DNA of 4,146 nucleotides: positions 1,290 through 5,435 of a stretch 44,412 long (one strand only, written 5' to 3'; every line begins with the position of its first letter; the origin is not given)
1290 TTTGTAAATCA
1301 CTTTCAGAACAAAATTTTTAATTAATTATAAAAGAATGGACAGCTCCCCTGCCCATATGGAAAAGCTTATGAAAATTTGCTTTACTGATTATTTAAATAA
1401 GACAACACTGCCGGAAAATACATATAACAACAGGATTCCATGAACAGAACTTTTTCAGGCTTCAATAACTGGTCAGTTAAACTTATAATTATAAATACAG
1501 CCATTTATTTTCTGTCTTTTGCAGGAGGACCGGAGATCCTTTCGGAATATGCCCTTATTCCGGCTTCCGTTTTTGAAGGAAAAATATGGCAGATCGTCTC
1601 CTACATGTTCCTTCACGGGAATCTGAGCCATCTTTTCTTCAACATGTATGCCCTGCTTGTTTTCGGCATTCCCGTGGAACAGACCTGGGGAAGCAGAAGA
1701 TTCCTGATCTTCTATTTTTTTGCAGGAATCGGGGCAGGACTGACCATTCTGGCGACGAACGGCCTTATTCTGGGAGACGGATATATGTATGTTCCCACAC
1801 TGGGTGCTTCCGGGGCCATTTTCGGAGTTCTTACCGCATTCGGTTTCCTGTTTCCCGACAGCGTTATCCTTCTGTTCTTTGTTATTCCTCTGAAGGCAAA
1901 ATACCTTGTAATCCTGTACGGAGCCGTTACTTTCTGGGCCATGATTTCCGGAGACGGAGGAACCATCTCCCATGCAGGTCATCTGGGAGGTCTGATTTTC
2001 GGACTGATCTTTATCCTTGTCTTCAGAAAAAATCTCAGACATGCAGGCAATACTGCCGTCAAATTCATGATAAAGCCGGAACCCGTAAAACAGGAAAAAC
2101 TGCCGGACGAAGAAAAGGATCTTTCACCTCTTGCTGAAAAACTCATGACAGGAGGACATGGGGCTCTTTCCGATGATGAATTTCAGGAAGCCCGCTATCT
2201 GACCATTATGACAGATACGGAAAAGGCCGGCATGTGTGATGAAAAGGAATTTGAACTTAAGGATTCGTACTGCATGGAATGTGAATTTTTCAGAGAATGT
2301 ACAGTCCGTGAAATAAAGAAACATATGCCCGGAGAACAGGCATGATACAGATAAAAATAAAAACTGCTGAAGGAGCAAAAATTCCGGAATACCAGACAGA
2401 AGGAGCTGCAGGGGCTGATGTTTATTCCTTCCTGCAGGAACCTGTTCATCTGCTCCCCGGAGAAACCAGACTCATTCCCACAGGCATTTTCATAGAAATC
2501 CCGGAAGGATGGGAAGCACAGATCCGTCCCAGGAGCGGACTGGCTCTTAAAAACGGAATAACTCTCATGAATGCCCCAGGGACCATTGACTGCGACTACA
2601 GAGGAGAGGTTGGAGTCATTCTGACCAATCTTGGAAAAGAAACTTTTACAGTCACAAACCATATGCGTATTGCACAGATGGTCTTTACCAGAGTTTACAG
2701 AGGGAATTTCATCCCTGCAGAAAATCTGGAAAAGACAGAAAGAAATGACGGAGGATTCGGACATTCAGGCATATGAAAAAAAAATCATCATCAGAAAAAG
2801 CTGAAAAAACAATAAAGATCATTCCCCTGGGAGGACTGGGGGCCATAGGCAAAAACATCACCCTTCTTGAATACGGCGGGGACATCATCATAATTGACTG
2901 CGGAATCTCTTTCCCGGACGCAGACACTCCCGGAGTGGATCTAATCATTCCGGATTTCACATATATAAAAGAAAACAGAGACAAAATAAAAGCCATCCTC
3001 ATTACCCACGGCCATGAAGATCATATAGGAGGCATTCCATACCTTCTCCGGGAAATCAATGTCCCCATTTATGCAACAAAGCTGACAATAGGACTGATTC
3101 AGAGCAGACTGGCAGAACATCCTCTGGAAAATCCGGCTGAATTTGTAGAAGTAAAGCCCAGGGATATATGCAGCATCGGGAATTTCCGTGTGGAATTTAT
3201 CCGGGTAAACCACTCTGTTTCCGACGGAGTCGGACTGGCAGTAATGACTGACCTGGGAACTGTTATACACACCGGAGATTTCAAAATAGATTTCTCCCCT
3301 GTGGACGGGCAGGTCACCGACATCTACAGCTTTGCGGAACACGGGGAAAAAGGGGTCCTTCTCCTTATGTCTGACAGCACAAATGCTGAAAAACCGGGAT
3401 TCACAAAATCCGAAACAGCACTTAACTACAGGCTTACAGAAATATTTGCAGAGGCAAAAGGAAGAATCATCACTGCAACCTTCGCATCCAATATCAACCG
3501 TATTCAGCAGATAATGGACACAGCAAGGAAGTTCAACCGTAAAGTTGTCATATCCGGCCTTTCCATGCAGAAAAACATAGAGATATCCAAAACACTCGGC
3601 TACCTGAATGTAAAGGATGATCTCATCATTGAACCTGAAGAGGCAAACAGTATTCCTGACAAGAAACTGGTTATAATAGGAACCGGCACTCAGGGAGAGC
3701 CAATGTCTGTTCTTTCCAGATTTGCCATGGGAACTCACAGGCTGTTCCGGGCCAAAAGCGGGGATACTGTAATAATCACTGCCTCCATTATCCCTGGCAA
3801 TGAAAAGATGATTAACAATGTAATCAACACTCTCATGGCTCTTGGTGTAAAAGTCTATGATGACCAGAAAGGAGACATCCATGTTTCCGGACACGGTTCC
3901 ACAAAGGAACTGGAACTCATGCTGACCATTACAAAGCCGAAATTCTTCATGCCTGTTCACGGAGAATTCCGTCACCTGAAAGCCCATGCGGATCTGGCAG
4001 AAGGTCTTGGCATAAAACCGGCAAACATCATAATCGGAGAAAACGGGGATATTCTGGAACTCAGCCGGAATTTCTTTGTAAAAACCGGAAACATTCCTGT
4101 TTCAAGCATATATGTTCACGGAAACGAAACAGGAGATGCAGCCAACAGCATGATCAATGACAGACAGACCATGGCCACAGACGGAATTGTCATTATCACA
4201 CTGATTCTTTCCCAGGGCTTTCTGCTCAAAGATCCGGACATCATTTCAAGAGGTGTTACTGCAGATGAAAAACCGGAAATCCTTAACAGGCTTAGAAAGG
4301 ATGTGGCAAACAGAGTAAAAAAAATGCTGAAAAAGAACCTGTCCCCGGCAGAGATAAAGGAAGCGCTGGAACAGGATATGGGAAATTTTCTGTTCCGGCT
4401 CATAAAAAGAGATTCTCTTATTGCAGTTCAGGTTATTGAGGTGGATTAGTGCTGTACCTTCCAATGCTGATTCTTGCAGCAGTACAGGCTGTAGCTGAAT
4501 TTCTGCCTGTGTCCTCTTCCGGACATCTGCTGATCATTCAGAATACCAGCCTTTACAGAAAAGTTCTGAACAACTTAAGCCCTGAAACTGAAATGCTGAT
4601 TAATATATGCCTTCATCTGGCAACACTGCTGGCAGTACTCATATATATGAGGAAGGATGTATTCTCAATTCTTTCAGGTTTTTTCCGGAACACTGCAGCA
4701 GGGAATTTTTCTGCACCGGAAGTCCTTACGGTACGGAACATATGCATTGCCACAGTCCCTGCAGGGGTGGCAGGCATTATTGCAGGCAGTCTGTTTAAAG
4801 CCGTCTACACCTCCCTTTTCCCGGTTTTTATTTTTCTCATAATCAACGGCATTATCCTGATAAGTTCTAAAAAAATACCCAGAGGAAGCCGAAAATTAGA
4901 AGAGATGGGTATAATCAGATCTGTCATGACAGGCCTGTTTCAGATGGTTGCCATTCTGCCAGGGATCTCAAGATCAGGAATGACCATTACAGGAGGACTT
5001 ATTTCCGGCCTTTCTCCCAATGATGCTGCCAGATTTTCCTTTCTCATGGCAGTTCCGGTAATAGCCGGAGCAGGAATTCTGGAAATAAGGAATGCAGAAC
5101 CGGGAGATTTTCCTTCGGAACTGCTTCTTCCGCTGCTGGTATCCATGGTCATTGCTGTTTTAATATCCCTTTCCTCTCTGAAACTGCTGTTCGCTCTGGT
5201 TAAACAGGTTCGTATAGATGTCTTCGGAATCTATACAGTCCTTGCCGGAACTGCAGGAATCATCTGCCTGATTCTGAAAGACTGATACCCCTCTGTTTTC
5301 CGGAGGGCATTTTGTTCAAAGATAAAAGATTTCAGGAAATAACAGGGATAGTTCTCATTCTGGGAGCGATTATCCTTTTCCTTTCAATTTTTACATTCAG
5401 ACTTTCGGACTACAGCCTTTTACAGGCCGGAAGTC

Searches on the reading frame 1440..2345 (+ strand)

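Call 8: search_protein_families(library=pfam, proteins=[window:1440-2345:+], max_evalue=0.001)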
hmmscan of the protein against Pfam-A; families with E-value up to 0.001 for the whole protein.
window:1440-2345:+ (301 aa): 2 families
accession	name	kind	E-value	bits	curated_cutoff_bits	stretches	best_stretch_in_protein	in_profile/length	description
PF01694.28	Rhomboid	-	2.4e-31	109.3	22.6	1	47-196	2-141/143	Rhomboid domain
PF08551.15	DUF1751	-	1.1e-06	29.6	22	1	48-134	7-97/99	Eukaryotic integral membrane protein (DUF1751)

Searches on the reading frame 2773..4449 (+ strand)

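Call 8: search_protein_families(library=pfam, proteins=[window:2773-4449:+], max_evalue=0.001)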
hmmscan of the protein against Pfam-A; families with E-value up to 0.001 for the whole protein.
window:2773-4449:+ (558 aa): 5 families
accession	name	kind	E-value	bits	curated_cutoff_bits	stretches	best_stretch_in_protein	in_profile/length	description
PF22505.1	RNase_J_b_CASP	-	1.6e-46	157.6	27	1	229-354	1-126/126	Ribonuclease J, beta-CASP domain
PF00753.33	Lactamase_B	-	3.2e-15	57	22.7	1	26-170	5-150/196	Metallo-beta-lactamase superfamily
PF17770.6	RNase_J_C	-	3.4e-14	54.1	23.8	1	461-557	2-102/102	Ribonuclease J C-terminal domain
PF12706.13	Lactamase_B_2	-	1e-11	45.3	27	1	39-171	3-144/200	Beta-lactamase superfamily domain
PF07521.17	RMMBL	-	9.3e-10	38.8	21.6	1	369-415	11-59/63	Zn-dependent metallo-hydrolase RNA specificity domain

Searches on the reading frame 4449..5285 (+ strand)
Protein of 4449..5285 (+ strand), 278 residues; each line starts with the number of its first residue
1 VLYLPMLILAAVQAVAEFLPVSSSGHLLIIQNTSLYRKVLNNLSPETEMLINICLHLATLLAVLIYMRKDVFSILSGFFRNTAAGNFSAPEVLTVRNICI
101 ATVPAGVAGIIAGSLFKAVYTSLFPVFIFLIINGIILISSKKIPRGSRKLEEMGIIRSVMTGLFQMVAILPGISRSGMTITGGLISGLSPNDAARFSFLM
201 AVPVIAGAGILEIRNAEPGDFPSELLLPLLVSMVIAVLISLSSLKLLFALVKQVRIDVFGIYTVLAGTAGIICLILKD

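Call 8: search_protein_families(library=pfam, proteins=[window:4449-5285:+], max_evalue=0.001)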
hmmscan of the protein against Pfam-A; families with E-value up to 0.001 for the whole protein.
window:4449-5285:+ (278 aa): 1 family
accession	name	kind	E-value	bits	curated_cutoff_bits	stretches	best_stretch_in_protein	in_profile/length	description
PF02673.24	BacA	-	5.4e-64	216.8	33.4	1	7-268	2-256/257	Bacitracin resistance protein BacA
